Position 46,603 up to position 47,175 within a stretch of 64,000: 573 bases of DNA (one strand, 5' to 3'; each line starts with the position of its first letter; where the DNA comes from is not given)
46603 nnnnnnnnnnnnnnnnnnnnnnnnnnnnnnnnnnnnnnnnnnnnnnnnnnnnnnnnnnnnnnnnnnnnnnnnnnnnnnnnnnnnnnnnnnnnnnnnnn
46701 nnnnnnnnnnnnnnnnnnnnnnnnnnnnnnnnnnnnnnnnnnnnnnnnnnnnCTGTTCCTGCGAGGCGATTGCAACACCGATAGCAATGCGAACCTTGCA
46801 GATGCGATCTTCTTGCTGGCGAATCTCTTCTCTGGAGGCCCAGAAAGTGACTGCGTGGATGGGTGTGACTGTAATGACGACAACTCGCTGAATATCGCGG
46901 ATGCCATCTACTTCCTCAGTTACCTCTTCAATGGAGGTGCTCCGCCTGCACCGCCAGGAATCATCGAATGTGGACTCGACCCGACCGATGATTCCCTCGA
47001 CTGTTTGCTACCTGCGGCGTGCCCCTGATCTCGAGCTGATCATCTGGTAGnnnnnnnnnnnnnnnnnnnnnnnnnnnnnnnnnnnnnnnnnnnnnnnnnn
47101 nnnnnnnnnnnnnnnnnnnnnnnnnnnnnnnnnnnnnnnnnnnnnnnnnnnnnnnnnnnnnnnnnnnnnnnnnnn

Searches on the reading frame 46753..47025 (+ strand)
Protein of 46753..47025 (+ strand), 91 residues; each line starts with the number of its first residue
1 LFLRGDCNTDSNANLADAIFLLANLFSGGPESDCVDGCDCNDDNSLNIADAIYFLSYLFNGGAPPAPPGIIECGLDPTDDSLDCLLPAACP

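Call 14: search_protein_families(library=pfam, alignment_id=A2, max_evalue=0.01)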
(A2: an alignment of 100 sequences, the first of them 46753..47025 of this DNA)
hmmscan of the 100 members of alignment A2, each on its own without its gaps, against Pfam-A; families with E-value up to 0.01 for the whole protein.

A. member 1, window:46753-47025:+ (91 aa): 0 families

B. families by the number of members that match (of 100 scanned): 13 families
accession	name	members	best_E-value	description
PF00404.24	Dockerin_1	65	3e-09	Dockerin type I domain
PF13499.12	EF-hand_7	12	0.0005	EF-hand domain pair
PF13405.12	EF-hand_6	10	0.0003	EF-hand domain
PF13202.12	EF-hand_5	9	0.0002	EF hand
PF00036.39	EF-hand_1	9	0.00027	EF hand domain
PF13517.12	FG-GAP_3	3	0.0018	FG-GAP-like repeat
PF18911.6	PKD_4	1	2.6e-10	PKD domain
PF02412.23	TSP_3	1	3e-09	Thrombospondin type 3 repeat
PF11638.13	DnaA_N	1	6.3e-08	DnaA N-terminal domain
PF00801.26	PKD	1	9.6e-08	PKD domain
PF01839.29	FG-GAP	1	0.0056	FG-GAP repeat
PF02494.22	HYR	1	0.0083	HYR domain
PF25268.1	DUF7866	1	0.0088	Domain of unknown function (DUF7866)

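Call 15: search_protein_families(library=ncbifam, alignment_id=A2, max_evalue=0.01)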
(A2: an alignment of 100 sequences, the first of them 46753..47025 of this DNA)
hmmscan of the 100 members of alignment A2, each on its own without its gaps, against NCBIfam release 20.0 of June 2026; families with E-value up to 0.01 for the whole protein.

A. member 1, window:46753-47025:+ (91 aa): 1 family
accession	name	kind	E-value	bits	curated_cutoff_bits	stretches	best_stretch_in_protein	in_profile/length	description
NF041540.1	dockerin_GC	domain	0.0035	17.7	29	1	8-59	13-64/67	GC-type dockerin domain-anchored protein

B. families by the number of members that match (of 100 scanned): 8 families
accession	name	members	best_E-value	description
NF049990.1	CellobisidaseCelK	23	3.7e-06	cellulose 1,4-beta-cellobiosidase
NF045500.1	Omp28_seleno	6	1.2e-14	Omp28-related selenoprotein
NF041540.1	dockerin_GC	5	0.0015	GC-type dockerin domain-anchored protein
NF041518.1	choice_anch_Q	1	9e-10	choice-of-anchor Q domain-containing protein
NF047638.1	throspo3_MtsC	1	2.7e-09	cell-cell cohesion MYXO-CTERM protein MtsC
NF042982.1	MFR_Fp_SdhA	1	0.0041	8-methylmenaquinol:fumarate reductase flavoprotein subunit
NF033932.1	LapB_rpt_80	1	0.0054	LapB repeat-containing protein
TIGR03769.1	P_ac_wall_RPT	1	0.0089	TIGR03769 domain-containing protein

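Call 16: search_solved_structures(query=A2, max_evalue=1, show_alignments=2)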
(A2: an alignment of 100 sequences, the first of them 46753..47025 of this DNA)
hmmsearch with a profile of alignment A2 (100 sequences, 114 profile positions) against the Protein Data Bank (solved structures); distinct sequences matched with E-value up to 1: 63 (the best 60 are shown).
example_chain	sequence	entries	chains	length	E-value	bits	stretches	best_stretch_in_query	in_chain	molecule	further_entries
2y3n_B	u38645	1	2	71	6.8e-07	32.2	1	28-84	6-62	CELLULOSOMAL FAMILY-48 PROCESSIVE GLYCOSIDE HYDROLASE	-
1daq_A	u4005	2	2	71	1.4e-06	31.2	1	29-82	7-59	ENDOGLUCANASE SS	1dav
2mte_A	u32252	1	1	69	1.4e-06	31.2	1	29-80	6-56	Cellulose 1,4-beta-cellobiosidase (reducing end) CelS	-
3ul4_B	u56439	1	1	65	2.1e-05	27.5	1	28-81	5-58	Cellulosome enzyme, dockerin type I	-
4fl4_A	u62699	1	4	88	2.2e-05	27.4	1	27-90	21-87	Glycoside hydrolase family 9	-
6kg9_A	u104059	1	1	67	3.3e-05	26.8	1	27-81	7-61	And cellulose-binding endoglucanase family 9 CelL ortholog dockerin domain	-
4zcu_A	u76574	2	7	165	4.1e-05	26.5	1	19-83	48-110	Calcium-binding mitochondrial carrier protein SCaMC-1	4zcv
4n5x_A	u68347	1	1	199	6.5e-05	25.9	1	19-82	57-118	Calcium-binding mitochondrial carrier protein SCaMC-1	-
5m2s_B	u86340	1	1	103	7.8e-05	25.6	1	20-51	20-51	Doc8: Type I dockerin repeat domain from family 9 glycoside hydrolase WP_009982745[Ruminoc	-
6kge_D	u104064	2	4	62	9.1e-05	25.4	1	29-80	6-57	And cellulose-binding endoglucanase family 9 CelL ortholog dockerin domain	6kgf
6kgc_B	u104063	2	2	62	0.0001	25.3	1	29-80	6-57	And cellulose-binding endoglucanase family 9 CelL ortholog dockerin domain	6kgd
8x39_A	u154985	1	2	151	0.00011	25.2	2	23-90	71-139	Serine protease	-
8x3a_A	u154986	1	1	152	0.00011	25.1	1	23-90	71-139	Serine protease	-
9qfa_A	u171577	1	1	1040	0.00012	25.1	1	20-82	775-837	Ruminococcus bromii Amy12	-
4cj0_A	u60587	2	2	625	0.00025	24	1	19-90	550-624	ENDOGLUCANASE D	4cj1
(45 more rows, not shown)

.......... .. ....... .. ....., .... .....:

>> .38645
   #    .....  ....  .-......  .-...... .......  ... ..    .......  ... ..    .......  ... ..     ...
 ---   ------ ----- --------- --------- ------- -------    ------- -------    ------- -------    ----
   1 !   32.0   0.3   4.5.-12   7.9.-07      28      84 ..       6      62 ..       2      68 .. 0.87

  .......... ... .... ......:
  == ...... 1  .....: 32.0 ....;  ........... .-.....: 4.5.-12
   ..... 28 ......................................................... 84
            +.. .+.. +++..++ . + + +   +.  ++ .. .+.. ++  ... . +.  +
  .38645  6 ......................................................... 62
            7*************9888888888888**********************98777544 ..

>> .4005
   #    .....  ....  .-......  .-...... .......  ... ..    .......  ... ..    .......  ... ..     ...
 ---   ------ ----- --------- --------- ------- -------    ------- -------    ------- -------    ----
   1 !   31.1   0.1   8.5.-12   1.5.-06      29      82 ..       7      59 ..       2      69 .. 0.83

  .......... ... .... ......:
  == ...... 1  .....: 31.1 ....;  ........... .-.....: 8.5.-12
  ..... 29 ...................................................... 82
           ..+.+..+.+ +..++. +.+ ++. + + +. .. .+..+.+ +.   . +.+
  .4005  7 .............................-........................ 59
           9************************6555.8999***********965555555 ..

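Call 25: predict_structure(alignment_id=A2)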
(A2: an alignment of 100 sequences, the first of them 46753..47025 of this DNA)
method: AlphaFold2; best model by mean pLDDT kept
length: 91 residues; sequences in the alignment: 100
mean_pLDDT: 94.9   pTM: 0.85
mean pLDDT of the five models: 94.9, 94.6, 94.5, 94.4, 93.7
residues with pLDDT >= 90: 84; 70-90: 4; 50-70: 3; < 50: 0
segments of 3 or more residues with pLDDT < 50: none
pLDDT, mean of each block of 10 residues (from residue 1): 96 97 98 97 98 99 97 94 82 72
secondary structure, 60 per line:
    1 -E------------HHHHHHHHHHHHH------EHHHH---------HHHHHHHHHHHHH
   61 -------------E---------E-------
elements in order: H15-27 H35-38 H48-60

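Call 28: fold_search(model_id=the predicted structure, library=pdb)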
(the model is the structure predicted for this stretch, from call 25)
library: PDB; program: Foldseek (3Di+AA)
matches with E <= 10: 43; with E <= 0.001: 0
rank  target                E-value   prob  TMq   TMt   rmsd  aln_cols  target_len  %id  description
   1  4uyq_B                1.1e-02  1.00  0.57  0.69   2.3        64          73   19  High resolution structure of the third cohesin ScaC in complex with the ScaB dockerin with a mutation in the C-termina (released 2015-04-15)
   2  4uyp_B                2.3e-02  1.00  0.58  0.71   1.8        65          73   18  High resolution structure of the third cohesin ScaC in complex with the ScaB dockerin with a mutation in the N-termina (released 2015-04-15)
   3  2mte_MODEL_1_A        2.5e-02  1.00  0.54  0.69   1.6        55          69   31  Solution structure of Doc48S (released 2014-10-15)
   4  8x39_B                4.4e-02  0.99  0.52  0.36   2.1        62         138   19  Crystal structure of cellulosomal double-dockerin module of Clo1313_0689 from Clostridium thermocellum (released 2024-04-03)
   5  4fl4_A                5.9e-02  0.99  0.53  0.70   2.0        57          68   28  Scaffoldin conformation and dynamics revealed by a ternary complex from the Clostridium thermocellum cellulosome (released 2012-06-27)
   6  8x3a_MODEL_1_A        6.3e-02  0.99  0.54  0.34   1.8        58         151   21  Solution NMR structure of cellulosomal double-dockerin module of Clo1313_0689 from Clostridium thermocellum (released 2024-04-03)
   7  6kgf_B                6.8e-02  0.99  0.56  0.78   2.0        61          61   24  Crystal structure of CaDoc0917(R16D)-CaCohA2 complex at pH 8.2 (released 2020-07-08)
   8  4fl4_G                7.3e-02  0.99  0.57  0.75   2.1        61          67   26  Scaffoldin conformation and dynamics revealed by a ternary complex from the Clostridium thermocellum cellulosome (released 2012-06-27)
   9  2ccl_B                7.3e-02  0.99  0.55  0.77   1.9        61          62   28  THE S45A, T46A MUTANT OF THE TYPE I COHESIN-DOCKERIN COMPLEX FROM THE CELLULOSOME OF CLOSTRIDIUM THERMOCELLUM (released 2007-02-13)
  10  6kge_B                7.9e-02  0.98  0.55  0.79   2.1        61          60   24  Crystal structure of CaDoc0917(R16D)-CaCohA2 complex at pH 5.5 (released 2020-07-08)
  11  5m2o_B                8.4e-02  0.92  0.54  0.65   2.9        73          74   25  R. flavefaciens' third ScaB cohesin in complex with a group 1 dockerin (released 2017-07-05)
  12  4fl4_D                9.1e-02  0.99  0.53  0.72   2.0        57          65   28  Scaffoldin conformation and dynamics revealed by a ternary complex from the Clostridium thermocellum cellulosome (released 2012-06-27)
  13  3ul4_B                9.7e-02  0.98  0.55  0.76   1.8        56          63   28  Crystal structure of Coh-OlpA(Cthe_3080)-Doc918(Cthe_0918) complex: A novel type I Cohesin-Dockerin complex from Clost (released 2012-11-28)
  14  2vn6_B                9.7e-02  0.97  0.53  0.72   2.5        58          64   28  The Clostridium cellulolyticum dockerin displays a dual binding mode for its cohesin partner (released 2008-05-13)
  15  5lxv_B                9.7e-02  0.96  0.50  0.66   2.5        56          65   23  Crystal structure of Ruminococcus flavefaciens scaffoldin C cohesin in complex with a dockerin from an uncharacterized (released 2016-10-19)
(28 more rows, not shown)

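Call 29: search_protein_representatives(alignment_id=A2)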
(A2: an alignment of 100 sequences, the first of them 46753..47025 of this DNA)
Query: 100 sequences, 114 profile positions. Proteins with E-value up to 0.001 (for the whole library): 53963; up to 1e-10: 28255; up to 1e-30: 2372. The best 150 are listed.
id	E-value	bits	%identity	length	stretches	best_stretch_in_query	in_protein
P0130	1.5e-181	607.9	-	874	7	19-110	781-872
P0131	3.2e-117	400.7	-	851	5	10-110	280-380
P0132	1.3e-110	379.4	-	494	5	23-111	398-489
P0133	8.2e-108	370.4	-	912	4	24-109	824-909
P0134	4.4e-107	368.0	-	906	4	23-111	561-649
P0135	1.0e-103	357.2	-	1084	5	20-102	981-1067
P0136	7.0e-102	351.3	-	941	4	17-110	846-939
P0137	1.1e-96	334.5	-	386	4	17-113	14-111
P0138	3.4e-94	326.5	-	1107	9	16-84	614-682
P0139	1.1e-92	321.6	-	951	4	25-108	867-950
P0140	8.0e-91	315.6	-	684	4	21-111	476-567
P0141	8.1e-91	315.6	-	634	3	20-110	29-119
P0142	5.2e-88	306.6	-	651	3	22-109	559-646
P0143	8.4e-87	302.7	-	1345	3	18-110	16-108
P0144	2.3e-86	301.3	-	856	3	15-111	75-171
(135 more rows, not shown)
